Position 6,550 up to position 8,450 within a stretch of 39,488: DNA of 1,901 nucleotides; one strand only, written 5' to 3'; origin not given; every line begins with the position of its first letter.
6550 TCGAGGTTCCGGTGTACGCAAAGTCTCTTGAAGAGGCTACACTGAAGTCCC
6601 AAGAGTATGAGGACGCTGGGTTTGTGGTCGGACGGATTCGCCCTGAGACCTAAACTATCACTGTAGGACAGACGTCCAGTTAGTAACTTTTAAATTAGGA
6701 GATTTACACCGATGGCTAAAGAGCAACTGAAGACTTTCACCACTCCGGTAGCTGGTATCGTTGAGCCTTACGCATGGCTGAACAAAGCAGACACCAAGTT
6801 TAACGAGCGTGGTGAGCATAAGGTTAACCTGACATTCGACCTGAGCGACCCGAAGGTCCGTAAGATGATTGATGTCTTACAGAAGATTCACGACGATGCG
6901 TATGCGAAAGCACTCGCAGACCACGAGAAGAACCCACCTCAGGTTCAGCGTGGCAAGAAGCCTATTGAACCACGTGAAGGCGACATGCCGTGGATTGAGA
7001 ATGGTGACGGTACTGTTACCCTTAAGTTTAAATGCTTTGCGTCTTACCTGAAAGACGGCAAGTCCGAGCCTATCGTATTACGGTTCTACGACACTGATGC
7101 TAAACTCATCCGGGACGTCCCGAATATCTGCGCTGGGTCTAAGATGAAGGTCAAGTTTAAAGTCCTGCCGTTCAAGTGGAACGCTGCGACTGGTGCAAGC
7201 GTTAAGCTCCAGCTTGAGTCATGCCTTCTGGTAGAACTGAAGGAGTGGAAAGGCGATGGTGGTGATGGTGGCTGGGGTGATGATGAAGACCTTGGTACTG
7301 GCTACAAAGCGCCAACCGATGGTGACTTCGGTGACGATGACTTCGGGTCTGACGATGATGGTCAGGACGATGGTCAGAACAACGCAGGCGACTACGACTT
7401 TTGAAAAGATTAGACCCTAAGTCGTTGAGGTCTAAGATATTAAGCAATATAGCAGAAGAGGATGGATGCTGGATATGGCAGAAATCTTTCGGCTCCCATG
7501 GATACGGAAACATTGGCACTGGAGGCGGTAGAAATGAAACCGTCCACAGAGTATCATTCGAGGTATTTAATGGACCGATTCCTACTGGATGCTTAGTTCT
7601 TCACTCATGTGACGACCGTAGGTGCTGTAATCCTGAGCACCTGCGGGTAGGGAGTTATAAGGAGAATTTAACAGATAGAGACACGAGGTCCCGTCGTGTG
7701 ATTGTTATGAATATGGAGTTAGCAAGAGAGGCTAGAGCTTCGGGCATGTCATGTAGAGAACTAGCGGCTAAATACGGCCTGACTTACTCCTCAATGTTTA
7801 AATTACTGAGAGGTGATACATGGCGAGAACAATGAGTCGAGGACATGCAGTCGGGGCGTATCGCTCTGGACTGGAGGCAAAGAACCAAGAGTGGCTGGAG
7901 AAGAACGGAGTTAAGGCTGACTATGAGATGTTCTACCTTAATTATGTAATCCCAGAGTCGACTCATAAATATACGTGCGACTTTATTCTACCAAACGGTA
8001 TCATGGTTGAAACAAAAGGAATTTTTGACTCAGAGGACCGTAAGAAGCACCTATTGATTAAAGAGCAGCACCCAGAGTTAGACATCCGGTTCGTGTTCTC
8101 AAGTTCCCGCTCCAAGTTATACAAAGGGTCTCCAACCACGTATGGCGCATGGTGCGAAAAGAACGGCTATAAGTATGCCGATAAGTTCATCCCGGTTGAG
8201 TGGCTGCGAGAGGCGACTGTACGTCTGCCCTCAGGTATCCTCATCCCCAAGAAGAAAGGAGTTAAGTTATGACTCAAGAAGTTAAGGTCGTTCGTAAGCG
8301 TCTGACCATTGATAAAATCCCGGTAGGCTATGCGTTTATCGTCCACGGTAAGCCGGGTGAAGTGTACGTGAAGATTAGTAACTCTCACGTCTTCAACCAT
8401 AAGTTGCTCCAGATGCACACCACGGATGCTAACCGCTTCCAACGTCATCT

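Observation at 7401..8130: HNH homing endonuclease without an ATG start, with a possible co-conversion tract in the 5' part of gene 3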

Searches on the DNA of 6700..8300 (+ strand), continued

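Call 37: get_annotated_region(hit=H122, flank=1200)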
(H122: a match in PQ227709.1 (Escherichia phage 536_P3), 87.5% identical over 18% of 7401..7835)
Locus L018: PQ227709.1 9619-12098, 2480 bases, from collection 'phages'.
description: UNVERIFIED: Escherichia phage 536_P3, complete genome.
organism: Escherichia phage 536_P3 (NCBI taxid 3299034)
taxonomy: Viruses; Duplodnaviria; Heunggongvirae; Uroviricota; Caudoviricetes; Autographiviridae; Studiervirinae; Teetrevirus
host: Escherichia coli 536; source: sewage water; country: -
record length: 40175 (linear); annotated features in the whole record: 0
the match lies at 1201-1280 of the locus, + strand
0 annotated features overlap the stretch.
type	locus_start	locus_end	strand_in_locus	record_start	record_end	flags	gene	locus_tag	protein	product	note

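Call 53: search_dna_similar(query=L003:1860-2207:+, collection=phages, mode=distant, max_rows=60, rows=spread)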
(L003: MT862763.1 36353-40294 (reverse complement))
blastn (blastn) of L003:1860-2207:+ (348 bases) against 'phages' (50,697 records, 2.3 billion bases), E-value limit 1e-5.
Records with a match: 940; places in all: 941; records where one place covers at least 80% of the query: 220.
Best place of each record, by identity: >=99% 1; 95-99% 137; 90-95% 10; 80-90% 83; 60-80% 709.
By first word of the organism name: Klebsiella 405; Escherichia 114; Pseudomonas 98; Salmonella 74; Yersinia 39; Vibrio 29; Enterobacter 28; Citrobacter 18; Kayfunavirus 17; Shigella 13; and 26 more.
By host as written in the record: Klebsiella pneumoniae 209; - 132; Escherichia coli 61; Salmonella enterica subsp. enterica serovar Typhi 30; Klebsiella pneumoniae 135080 30; Vibrio cholerae 22; Enterobacter cloacae 13; Salmonella enterica subsp. enterica serovar Typhi strain BRD948 11; and 234 more.
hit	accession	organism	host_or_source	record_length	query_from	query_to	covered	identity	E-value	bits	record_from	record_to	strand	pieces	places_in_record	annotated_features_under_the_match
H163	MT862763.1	Escherichia phage vB_EcoP-U8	Escherichia coli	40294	1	348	100%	100.0%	4e-178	628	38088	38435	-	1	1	endonuclease I | single-stranded DNA-binding protein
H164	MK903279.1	Escherichia phage Peacock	Escherichia coli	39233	1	348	100%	97.7%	3e-167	592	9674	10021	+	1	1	endonuclease I | ssDNA binding protein | ribosome_binding_site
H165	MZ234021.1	Escherichia phage vB_EcoP-101118UKE1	Escherichia coli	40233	1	348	100%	97.4%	1e-165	588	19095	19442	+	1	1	endonuclease I | single-stranded DNA-binding protein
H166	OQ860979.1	Salmonella phage ST21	Salmonella enterica subsp. enterica ...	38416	1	348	100%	97.1%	1e-164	583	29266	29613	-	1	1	endonuclease I | single-stranded DNA-binding protein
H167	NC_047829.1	Escherichia phage ST31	Escherichia coli ST130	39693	1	348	100%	96.8%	6e-163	579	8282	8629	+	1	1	endonuclease | Gp2.5-like ssDNA binding protein and ssDNA annealing protein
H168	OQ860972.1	Salmonella phage ST45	Salmonella enterica subsp. enterica ...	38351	1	348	100%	96.6%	7e-162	574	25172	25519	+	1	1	endonuclease I | single-stranded DNA-binding protein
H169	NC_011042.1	Escherichia phage EcoDS1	Escherichia coli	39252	1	348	100%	96.3%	3e-160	570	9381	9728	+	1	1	3: endonuclease | 2.5: Gp2.5-like ssDNA binding protein and ssDNA annealing protein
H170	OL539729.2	Salmonella phage PRF-SP3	Salmonella enterica subsp. enterica ...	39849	1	348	100%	96.0%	4e-159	565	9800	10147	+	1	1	3: endonuclease I | single-stranded DNA-binding protein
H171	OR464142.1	Salmonella phage CRW-SP4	Salmonella enterica subsp. enterica ...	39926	1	348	100%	96.0%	4e-159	565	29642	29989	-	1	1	endonuclease I | single-stranded DNA-binding protein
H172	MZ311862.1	Escherichia phage vB_EcoP_LNA3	Escherichia coli K12 substrain MG1655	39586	19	348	95%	96.1%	2e-150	537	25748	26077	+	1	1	record has no annotation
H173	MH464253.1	Shigella phage SFPH2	Shigella flexneri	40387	1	347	100%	88.0%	4e-121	439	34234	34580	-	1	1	endonuclease | ssDNA-binding protein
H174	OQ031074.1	Shigella phage SFP21A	Shigella flexneri KCTC 22192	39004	1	347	100%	87.1%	8e-117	425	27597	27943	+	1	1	endonuclease | ssDNA-binding protein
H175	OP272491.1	Enterobacter phage 02_vB_Eclo_IJM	Enterobacter cloacae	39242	1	347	100%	84.9%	4e-102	377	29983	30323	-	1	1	hypothetical protein | ssDNA-binding protein | endonuclease I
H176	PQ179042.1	Escherichia phage KM02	Escherichia coli K-12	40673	1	348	90%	83.7%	7e-48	334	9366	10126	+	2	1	HNH endonuclease | endonuclease | DNA binding protein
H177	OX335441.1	Klebsiella phage cp32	Sewage and Seine river water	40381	133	347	62%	72.1%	8e-22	110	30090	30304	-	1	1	record has no annotation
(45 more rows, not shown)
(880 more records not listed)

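Call 63: search_dna_similar(query=window:7838-8070:+, collection=phages, mode=distant, max_rows=30)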
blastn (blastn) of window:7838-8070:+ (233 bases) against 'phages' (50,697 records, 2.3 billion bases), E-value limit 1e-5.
Records with a match: 537; places in all: 538; records where one place covers at least 80% of the query: 234.
Best place of each record, by identity: >=99% 1; 60-80% 536.
By first word of the organism name: Klebsiella 231; Escherichia 98; Salmonella 64; Vibrio 21; Enterobacter 18; Kayfunavirus 17; Dickeya 15; Citrobacter 10; Pectobacterium 8; Shigella 8; and 20 more.
By host as written in the record: Klebsiella pneumoniae 121; - 61; Escherichia coli 50; Salmonella enterica subsp. enterica serovar Typhi 30; Klebsiella pneumoniae 135080 25; Vibrio cholerae 19; Salmonella enterica subsp. enterica serovar Typhi strain BRD948 11; Enterobacter cloacae 7; and 128 more.
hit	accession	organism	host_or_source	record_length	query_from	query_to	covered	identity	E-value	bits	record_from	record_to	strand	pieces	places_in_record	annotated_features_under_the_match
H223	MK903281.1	Escherichia phage Penshu1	Escherichia coli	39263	1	233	100%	99.1%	3e-113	412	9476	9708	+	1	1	endonuclease I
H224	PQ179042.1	Escherichia phage KM02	Escherichia coli K-12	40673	2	233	100%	76.2%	1e-35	155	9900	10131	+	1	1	endonuclease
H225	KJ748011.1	Escherichia phage PE3-1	Escherichia coli O153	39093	1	233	100%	75.6%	1e-36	159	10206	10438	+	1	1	endonuclease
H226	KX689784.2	Escherichia phage JSS1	Escherichia coli O153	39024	1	233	100%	75.6%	1e-36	159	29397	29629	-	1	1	endonuclease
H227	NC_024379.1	Escherichia phage PE3-1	Escherichia coli O153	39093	1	233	100%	75.6%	1e-36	159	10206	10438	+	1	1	endonuclease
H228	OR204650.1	Escherichia phage pO91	Escherichia coli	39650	1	233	100%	75.6%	1e-36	159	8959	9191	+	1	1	endonuclease I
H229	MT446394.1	Escherichia virus TH20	Escherichia coli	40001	1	233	100%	73.4%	9e-32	141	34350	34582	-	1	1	record has no annotation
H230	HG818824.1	Citrobacter phage CR8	Citrobacter rodentium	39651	11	233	96%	76.7%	6e-40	168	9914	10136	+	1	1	3: predicted endonuclease | 3: misc_feature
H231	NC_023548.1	Citrobacter phage CR8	Citrobacter rodentium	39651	11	233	96%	76.7%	6e-40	168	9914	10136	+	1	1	3: endonuclease | 3: misc_feature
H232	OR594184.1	Escherichia phage vB_EcoM_SHAK9454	Escherichia sp.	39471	2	233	100%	73.6%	2e-27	128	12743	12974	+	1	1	similar to DNA primase/helicase; phrog=239; top_hit=NC_031029_p115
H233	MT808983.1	Escherichia phage TM1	Escherichia coli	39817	2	233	100%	73.2%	2e-26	123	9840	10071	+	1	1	endonuclease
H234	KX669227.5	Escherichia phage ZG49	Escherichia coli 49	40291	2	233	100%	71.9%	5e-22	110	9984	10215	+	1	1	endonuclease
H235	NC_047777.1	Escherichia phage ZG49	Escherichia coli 49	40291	2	233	100%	71.9%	5e-22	110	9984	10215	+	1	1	endonuclease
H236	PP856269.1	Escherichia phage UFJF_EcSW4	Escherichia coli ATCC 11775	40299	22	233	91%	76.7%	9e-32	141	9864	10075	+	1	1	endonuclease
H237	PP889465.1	Klebsiella phage phi1_146013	Klebsiella pneumoniae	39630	13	233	95%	73.4%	2e-27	128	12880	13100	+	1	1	endonuclease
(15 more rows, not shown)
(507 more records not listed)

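Call 74: get_annotated_region(hit=H173, flank=1500)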
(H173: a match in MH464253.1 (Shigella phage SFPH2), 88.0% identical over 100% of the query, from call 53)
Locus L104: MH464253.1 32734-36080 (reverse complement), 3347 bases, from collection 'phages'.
description: Shigella phage SFPH2, complete genome.
organism: Shigella phage SFPH2 (NCBI taxid 2269380)
taxonomy: Viruses; Duplodnaviria; Heunggongvirae; Uroviricota; Caudoviricetes; Autographiviridae; Studiervirinae; Kayfunavirus; Kayfunavirus SFPH2
host: Shigella flexneri; source: sewage; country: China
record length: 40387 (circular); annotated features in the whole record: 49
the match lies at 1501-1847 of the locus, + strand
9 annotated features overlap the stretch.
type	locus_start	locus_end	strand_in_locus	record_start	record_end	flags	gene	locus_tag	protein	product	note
CDS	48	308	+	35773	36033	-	-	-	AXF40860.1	hypothetical protein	Phage protein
CDS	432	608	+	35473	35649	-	-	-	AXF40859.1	hypothetical protein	-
CDS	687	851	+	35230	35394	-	-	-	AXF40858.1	host RNA polymerase inhibitor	Host RNA polymerase inhibitor, T7-like gp2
CDS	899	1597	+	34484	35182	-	-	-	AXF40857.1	ssDNA-binding protein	T7-like phage ssDNA-binding protein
CDS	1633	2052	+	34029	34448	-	-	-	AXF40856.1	endonuclease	T7-like phage endonuclease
CDS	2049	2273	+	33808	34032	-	-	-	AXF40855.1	hypothetical protein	Phage protein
CDS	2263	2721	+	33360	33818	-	-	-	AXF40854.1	N-acetylmuramoyl-L-alanine amidase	Phage lysin, N-acetylmuramoyl-L-alanine amidase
CDS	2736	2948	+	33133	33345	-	-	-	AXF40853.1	hypothetical protein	Phage protein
CDS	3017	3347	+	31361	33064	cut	-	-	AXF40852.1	primase/helicase protein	T7-like phage primase/helicase protein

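Call 75: get_annotated_region(hit=H175, flank=1500)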
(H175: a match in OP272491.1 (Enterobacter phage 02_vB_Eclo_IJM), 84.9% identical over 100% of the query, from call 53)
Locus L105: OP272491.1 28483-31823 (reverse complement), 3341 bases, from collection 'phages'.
description: Enterobacter phage 02_vB_Eclo_IJM, complete genome.
organism: Enterobacter phage 02_vB_Eclo_IJM (NCBI taxid 2983352)
taxonomy: Viruses; Duplodnaviria; Heunggongvirae; Uroviricota; Caudoviricetes; Autographiviridae; Studiervirinae; Kayfunavirus
host: Enterobacter cloacae; source: environmental waste water; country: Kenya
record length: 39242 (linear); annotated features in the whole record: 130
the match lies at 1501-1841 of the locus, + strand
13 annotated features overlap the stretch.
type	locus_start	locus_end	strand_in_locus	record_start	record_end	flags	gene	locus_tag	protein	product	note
CDS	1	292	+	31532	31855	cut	-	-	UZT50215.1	hypothetical protein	rasttk_feature_annotation_tool=annotate_proteins_si milarity; rasttk_feature_creation_tool=/opt/patric-common/ ...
CDS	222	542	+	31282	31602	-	-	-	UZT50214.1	nucleotide kinase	rasttk_feature_annotation_tool=annotate_proteins_km er_v2; rasttk_feature_creation_tool=/opt/patric-common/ ...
CDS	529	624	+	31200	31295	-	-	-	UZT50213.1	hypothetical protein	rasttk_feature_annotation_tool=annotate_proteins_si milarity; rasttk_feature_creation_tool=/opt/patric-common/ ...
CDS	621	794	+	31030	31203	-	-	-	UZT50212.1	hypothetical protein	rasttk_feature_annotation_tool=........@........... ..; rasttk_feature_creation_tool=/opt/patric-common/ ...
CDS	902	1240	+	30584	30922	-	-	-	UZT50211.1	ssDNA-binding protein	rasttk_feature_annotation_tool=annotate_proteins_si milarity; rasttk_feature_creation_tool=/opt/patric-common/ ...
CDS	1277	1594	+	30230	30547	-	-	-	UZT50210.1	ssDNA-binding protein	rasttk_feature_annotation_tool=annotate_proteins_si milarity; rasttk_feature_creation_tool=/opt/patric-common/ ...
CDS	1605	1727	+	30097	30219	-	-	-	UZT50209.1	hypothetical protein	rasttk_feature_annotation_tool=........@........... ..; rasttk_feature_creation_tool=/opt/patric-common/ ...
CDS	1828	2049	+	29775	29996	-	-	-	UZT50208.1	endonuclease I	rasttk_feature_annotation_tool=annotate_proteins_km er_v2; rasttk_feature_creation_tool=/opt/patric-common/ ...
CDS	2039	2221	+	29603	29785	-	-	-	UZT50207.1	hypothetical protein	rasttk_feature_annotation_tool=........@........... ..; rasttk_feature_creation_tool=/opt/patric-common/ ...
CDS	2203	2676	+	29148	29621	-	-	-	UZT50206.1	endolysin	rasttk_feature_annotation_tool=annotate_proteins_km er_v2; rasttk_feature_creation_tool=/opt/patric-common/ ...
CDS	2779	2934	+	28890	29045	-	-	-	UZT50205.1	endolysin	rasttk_feature_annotation_tool=annotate_proteins_km er_v2; rasttk_feature_creation_tool=/opt/patric-common/ ...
CDS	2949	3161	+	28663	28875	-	-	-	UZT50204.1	hypothetical protein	rasttk_feature_annotation_tool=annotate_proteins_si milarity; rasttk_feature_creation_tool=/opt/patric-common/ ...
CDS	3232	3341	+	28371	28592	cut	-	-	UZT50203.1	primase/helicase protein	rasttk_feature_annotation_tool=annotate_proteins_si milarity; rasttk_feature_creation_tool=/opt/patric-common/ ...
